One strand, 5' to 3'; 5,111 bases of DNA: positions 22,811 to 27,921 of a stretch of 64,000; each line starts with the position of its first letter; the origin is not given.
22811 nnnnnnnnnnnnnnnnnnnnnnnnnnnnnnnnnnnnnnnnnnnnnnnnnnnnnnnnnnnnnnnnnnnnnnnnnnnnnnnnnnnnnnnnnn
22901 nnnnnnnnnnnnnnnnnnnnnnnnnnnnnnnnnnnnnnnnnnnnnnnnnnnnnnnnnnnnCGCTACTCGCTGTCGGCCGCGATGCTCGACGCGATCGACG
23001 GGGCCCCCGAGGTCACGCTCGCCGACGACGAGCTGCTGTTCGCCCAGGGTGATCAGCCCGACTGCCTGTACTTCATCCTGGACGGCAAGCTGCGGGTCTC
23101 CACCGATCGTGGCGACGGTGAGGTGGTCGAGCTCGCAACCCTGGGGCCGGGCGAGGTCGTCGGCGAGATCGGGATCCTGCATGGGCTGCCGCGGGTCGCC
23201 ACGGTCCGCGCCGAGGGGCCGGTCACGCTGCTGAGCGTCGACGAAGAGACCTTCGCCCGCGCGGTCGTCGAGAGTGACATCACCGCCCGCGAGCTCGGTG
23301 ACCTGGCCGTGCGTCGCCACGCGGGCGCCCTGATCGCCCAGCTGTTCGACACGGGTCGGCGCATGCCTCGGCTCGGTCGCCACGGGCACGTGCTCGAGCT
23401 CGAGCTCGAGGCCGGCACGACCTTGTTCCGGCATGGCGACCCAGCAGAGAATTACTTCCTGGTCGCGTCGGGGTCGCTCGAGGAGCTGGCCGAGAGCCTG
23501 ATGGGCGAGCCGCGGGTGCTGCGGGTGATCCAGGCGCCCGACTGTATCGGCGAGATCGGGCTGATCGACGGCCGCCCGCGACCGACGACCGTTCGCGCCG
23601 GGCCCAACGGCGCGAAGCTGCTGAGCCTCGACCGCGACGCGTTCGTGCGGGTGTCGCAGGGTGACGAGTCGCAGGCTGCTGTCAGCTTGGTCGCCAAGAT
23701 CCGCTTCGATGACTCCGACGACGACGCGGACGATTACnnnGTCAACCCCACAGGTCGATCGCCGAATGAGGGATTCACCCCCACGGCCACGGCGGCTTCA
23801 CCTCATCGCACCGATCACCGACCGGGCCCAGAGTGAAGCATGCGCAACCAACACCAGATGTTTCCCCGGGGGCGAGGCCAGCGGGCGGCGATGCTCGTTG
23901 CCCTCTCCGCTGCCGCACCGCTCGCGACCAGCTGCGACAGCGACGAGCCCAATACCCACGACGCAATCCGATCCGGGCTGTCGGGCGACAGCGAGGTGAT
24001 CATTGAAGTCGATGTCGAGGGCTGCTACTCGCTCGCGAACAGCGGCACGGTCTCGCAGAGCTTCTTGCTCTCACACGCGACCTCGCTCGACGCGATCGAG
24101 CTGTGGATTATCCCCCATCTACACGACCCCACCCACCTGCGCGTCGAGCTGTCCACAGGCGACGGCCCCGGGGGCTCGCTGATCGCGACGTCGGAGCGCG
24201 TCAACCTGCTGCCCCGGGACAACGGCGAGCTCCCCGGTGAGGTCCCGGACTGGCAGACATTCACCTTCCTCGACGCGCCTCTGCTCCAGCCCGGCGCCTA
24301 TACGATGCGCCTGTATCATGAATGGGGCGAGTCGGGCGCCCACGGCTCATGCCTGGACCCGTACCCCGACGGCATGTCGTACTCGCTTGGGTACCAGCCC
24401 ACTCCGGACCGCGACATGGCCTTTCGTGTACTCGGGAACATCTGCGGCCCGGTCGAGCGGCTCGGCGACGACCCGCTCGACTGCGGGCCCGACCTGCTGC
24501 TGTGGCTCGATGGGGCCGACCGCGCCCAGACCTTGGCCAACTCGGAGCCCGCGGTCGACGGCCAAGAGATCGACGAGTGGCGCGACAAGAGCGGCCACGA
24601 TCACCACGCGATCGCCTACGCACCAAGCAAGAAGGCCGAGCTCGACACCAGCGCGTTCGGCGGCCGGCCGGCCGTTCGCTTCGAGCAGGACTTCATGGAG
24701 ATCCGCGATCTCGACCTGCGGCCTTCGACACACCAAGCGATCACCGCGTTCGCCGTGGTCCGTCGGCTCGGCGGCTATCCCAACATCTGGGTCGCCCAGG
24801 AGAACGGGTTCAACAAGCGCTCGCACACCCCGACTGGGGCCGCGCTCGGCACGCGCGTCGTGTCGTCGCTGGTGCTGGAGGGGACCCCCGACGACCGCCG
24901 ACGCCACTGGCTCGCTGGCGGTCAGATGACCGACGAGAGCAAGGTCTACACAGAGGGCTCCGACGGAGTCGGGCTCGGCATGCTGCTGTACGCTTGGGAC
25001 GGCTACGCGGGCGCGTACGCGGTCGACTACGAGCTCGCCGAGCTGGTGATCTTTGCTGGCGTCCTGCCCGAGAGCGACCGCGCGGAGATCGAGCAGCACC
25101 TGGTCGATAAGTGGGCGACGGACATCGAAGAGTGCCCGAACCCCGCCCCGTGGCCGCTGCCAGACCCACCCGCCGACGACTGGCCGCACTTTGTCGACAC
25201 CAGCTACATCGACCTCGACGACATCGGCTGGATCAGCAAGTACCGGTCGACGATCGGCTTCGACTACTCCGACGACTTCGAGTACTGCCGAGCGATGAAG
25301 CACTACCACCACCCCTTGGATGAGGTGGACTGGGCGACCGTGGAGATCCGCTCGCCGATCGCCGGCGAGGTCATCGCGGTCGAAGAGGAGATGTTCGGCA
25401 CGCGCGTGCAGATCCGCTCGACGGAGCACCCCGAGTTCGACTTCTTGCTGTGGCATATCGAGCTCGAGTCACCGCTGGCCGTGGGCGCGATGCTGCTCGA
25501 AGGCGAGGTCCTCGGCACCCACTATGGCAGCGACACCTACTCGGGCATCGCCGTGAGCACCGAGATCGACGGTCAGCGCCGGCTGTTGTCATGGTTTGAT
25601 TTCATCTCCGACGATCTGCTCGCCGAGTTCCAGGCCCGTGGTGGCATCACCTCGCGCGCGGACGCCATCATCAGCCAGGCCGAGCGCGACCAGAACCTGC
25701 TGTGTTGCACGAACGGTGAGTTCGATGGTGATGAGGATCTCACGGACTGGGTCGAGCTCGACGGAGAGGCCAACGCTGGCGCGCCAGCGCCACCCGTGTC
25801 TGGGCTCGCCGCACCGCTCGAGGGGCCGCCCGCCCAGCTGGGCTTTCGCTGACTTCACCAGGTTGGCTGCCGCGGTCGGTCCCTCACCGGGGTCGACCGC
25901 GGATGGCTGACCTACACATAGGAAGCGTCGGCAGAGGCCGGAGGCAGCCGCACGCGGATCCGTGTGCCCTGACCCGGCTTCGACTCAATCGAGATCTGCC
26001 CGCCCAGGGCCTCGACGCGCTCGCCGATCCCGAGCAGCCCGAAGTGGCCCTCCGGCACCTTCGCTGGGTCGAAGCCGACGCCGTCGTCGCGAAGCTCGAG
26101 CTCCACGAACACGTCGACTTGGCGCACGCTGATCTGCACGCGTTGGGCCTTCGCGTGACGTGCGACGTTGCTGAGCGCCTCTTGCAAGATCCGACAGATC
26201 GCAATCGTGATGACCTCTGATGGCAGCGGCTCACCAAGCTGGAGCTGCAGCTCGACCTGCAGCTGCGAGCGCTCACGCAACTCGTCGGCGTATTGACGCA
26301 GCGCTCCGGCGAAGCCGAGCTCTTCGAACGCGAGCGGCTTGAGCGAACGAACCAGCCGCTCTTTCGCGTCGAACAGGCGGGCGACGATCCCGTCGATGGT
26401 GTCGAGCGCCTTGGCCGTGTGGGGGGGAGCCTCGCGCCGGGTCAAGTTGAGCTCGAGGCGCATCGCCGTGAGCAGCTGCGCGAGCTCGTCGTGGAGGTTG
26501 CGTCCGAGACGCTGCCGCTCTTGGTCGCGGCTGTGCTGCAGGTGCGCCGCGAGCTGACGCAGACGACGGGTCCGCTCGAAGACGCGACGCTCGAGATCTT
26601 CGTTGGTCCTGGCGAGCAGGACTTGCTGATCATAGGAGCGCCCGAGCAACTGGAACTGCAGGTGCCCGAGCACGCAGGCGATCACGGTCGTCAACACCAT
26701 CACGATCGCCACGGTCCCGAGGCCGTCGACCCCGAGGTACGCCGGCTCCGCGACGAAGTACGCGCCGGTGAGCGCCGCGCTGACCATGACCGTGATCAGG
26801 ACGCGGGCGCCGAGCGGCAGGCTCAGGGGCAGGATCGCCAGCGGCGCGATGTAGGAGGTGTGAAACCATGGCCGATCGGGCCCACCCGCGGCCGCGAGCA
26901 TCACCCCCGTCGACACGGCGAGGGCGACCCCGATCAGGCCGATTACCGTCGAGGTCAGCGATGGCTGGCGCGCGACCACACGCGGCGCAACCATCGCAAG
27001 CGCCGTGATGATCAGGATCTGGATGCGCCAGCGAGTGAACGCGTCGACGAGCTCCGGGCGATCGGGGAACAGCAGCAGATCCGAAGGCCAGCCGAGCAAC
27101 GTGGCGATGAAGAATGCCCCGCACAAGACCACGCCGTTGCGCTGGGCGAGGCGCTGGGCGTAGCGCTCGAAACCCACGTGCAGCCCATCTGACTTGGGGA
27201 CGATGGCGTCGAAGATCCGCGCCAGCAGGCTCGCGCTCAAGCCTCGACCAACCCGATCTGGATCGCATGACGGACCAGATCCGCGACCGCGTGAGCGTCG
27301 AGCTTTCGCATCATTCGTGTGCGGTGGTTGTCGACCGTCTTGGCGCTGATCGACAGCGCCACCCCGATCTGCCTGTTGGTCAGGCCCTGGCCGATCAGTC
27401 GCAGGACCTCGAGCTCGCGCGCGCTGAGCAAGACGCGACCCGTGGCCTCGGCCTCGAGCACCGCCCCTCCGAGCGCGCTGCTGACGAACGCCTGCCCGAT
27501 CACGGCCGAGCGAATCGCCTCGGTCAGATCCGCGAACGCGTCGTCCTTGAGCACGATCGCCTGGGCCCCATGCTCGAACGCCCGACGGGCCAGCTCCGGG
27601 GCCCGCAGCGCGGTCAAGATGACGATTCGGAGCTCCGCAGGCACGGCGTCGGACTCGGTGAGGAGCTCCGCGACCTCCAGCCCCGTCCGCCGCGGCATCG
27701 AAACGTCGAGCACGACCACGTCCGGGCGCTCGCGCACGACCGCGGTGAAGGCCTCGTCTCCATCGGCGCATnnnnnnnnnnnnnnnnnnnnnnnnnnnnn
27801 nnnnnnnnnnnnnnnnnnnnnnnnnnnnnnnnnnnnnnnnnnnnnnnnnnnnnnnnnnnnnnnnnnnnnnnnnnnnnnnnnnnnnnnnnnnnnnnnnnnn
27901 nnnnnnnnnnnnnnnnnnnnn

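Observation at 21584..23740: Cytochrome P450 fused to tandem cyclic-nucleotide-binding domains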

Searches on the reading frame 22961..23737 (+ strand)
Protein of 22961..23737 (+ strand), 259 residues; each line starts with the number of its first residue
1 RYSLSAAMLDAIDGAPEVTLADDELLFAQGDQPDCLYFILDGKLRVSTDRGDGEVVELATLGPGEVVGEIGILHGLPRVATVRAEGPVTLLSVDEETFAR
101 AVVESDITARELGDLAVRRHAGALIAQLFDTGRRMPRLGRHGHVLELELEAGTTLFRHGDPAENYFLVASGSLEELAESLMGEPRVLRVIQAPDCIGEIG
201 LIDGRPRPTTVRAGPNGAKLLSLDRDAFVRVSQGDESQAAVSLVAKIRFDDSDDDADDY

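Call 9: search_solved_structures(query=window:22961-23737:+, max_evalue=0.001, show_alignments=3)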
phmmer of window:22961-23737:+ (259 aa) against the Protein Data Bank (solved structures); distinct sequences matched with E-value up to 0.001: 119 (the best 60 are shown).
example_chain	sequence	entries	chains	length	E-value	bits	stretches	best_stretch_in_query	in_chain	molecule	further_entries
9ya0_MA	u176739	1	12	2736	4e-23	85.4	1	17-99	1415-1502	PCR12, TGME49_219070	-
6rsx_A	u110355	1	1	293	7e-21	78.1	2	12-102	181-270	Regulatory Subunit of Protein Kinase A (cAMP-dependent) from Euglena gracilis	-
1ne4_A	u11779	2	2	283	1.6e-20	76.9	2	11-110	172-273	cAMP-dependent protein kinase type I-alpha regulatory chain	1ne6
1rgs_A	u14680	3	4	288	1.7e-20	76.8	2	11-110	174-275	CAMP DEPENDENT PROTEIN KINASE | cAMP-dependent protein kinase type I-alpha regulatory chain | cAMP-dependent protein kinase type I-alpha regulatory subunit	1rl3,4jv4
5jr7_B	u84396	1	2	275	3.6e-20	75.7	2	11-102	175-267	cAMP-dependent protein kinase type I-alpha regulatory subunit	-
4mx3_A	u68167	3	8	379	4.3e-20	75.5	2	11-110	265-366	cAMP-dependent protein kinase type I-alpha regulatory subunit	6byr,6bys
6no7_B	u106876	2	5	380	4.4e-20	75.5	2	11-110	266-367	cAMP-dependent protein kinase type I-alpha regulatory subunit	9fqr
4x6r_B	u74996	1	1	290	4.4e-20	75.4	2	11-110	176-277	cAMP-dependent protein kinase type I-alpha regulatory subunit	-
2qcs_B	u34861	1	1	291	4.5e-20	75.4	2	11-110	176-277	cAMP-dependent protein kinase type I-alpha regulatory subunit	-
9edc_B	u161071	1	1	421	6.2e-20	75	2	11-110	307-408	cAMP-dependent protein kinase type I-alpha regulatory subunit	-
7lz4_A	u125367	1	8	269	8.6e-20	74.5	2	11-110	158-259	cAMP-dependent protein kinase type I-alpha regulatory subunit, N-terminally processed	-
9edd_B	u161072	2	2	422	1.6e-19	73.6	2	11-110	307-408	cAMP-dependent protein kinase type I-alpha regulatory subunit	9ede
4din_B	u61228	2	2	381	2e-18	70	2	11-102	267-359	cAMP-dependent protein kinase type I-beta regulatory subunit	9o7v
5j3u_A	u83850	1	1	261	6.8e-16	61.7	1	23-232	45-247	Protein Kinase A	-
3shr_A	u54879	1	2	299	2.5e-15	59.9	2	12-104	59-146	cGMP-dependent protein kinase 1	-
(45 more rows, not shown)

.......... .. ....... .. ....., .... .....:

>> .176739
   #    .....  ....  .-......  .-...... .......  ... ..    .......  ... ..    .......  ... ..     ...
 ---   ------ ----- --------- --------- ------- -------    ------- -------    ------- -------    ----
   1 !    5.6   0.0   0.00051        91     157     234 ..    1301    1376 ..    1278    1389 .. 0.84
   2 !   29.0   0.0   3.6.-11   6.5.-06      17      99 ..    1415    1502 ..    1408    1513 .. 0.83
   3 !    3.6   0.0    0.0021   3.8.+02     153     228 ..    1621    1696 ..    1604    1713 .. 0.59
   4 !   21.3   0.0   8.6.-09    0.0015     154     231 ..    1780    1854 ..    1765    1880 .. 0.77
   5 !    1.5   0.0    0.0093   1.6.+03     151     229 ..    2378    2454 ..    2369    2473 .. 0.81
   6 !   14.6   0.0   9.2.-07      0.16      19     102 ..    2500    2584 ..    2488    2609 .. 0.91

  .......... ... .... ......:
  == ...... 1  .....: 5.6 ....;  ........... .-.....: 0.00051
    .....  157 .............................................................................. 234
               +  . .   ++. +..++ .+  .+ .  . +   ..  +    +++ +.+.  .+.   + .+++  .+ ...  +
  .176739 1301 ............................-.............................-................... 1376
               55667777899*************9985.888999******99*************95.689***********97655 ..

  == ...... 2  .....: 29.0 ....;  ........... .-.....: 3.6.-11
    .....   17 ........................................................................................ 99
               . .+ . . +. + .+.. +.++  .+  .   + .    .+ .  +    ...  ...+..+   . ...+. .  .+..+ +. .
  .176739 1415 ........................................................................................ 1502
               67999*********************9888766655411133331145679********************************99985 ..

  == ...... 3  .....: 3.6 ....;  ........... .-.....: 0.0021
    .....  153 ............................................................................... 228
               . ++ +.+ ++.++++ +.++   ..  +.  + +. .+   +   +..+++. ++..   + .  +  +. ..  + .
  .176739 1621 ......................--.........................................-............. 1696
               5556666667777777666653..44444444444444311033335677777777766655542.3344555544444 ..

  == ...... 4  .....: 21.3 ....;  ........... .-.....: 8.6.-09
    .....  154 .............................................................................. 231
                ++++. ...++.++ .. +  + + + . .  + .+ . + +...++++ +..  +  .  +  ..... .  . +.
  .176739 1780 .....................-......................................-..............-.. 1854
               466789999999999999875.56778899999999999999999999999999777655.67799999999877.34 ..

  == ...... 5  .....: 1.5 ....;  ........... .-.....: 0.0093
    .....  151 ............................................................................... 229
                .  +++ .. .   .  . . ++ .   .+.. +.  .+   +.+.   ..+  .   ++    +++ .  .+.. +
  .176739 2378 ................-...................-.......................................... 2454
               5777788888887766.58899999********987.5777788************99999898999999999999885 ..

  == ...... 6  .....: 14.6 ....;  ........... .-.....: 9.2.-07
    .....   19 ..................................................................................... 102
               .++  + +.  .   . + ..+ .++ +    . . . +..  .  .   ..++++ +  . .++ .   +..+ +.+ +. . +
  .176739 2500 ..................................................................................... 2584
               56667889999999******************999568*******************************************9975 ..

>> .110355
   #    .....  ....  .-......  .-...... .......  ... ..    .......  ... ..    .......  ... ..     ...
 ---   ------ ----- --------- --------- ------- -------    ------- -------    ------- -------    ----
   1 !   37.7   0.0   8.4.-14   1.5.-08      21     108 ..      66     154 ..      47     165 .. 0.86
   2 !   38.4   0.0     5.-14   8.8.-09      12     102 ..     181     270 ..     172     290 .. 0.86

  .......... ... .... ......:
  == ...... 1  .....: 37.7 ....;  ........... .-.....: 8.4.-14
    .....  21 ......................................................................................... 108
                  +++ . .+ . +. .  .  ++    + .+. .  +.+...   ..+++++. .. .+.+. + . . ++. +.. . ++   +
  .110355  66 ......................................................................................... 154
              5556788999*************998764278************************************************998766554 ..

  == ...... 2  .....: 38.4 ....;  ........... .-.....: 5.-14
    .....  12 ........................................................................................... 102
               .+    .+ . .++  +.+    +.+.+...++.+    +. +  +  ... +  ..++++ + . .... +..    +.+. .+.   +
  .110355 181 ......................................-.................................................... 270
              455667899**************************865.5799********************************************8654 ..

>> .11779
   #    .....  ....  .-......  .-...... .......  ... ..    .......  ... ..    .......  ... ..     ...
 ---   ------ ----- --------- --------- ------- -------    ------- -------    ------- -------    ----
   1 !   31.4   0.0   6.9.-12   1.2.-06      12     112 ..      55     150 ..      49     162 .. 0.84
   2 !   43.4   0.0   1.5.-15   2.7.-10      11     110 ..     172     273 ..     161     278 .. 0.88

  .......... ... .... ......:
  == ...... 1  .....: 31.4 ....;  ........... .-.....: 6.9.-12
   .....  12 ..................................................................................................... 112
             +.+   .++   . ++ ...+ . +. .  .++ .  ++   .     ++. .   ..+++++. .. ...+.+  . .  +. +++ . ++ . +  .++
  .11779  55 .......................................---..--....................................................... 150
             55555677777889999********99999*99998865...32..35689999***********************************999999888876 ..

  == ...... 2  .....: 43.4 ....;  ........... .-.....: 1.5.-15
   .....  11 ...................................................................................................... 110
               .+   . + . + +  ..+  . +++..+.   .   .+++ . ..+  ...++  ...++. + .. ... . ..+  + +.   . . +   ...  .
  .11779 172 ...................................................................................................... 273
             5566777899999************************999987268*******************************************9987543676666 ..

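Call 41: find_homologous_proteins(query=window:22979-23707:+, max_evalue=1e-8)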
Query window:22979-23707:+ (243 aa): 118 proteins with E <= 1e-8 among 7581 candidates.
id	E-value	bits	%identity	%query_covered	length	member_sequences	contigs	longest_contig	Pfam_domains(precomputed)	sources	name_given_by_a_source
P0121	1.4e-121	422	80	100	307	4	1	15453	PF00027.36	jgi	jgi:CRP-like cAMP-binding protein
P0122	1.6e-52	196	58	74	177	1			PF00027.36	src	-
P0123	6.1e-16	77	41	40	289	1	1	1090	PF00027.36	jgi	jgi:cAMP-dependent protein kinase regulator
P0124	6.9e-16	77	30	91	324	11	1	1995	PF00027.36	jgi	jgi:CRP/FNR family transcriptional regulator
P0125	3.7e-15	74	29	95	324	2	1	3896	PF00027.36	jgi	jgi:CRP-like cAMP-binding protein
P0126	6.2e-15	73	30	91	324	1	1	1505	PF00027.36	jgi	jgi:CRP/FNR family transcriptional regulator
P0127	7.3e-15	73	30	93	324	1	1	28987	PF00027.36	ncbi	-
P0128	1.1e-14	73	27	95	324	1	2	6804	PF00027.36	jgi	jgi:CRP/FNR family transcriptional regulator, cyclic AMP receptor protein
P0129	1.1e-14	73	39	31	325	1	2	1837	PF00027.36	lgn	-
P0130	1.6e-14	72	31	90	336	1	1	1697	PF00027.36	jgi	jgi:CRP-like cAMP-binding protein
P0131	1.9e-14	72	42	42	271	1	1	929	PF00027.36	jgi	jgi:hypothetical protein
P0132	1.9e-14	72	30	91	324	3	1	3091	PF00027.36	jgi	jgi:CRP/FNR family cyclic AMP-dependent transcriptional regulator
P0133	2.0e-14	72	30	91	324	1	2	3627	PF00027.36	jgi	jgi:CRP-like cAMP-binding protein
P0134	2.4e-14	72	27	90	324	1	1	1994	PF00027.36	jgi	-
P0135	2.6e-14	71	31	92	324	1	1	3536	PF00027.36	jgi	jgi:CRP-like cAMP-binding protein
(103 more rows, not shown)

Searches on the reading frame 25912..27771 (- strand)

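Call 15: search_protein_families(library=pfam, proteins=[window:25912-27771:-], max_evalue=0.01)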
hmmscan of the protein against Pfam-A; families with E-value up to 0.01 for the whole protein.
window:25912-27771:- (619 aa): 3 families
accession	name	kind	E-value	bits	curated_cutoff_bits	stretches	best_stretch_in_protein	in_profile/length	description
PF02518.31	HATPase_c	-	5e-15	56.3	26.4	1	524-611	5-109/111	Histidine kinase-, DNA gyrase B-, and HSP90-like ATPase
PF07730.19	HisKA_3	-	2.6e-09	38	24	1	418-479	1-65/68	Histidine kinase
PF13581.12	HATPase_c_2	-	5.2e-05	23.7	27.4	1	522-575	29-87/127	Histidine kinase-like ATPase domain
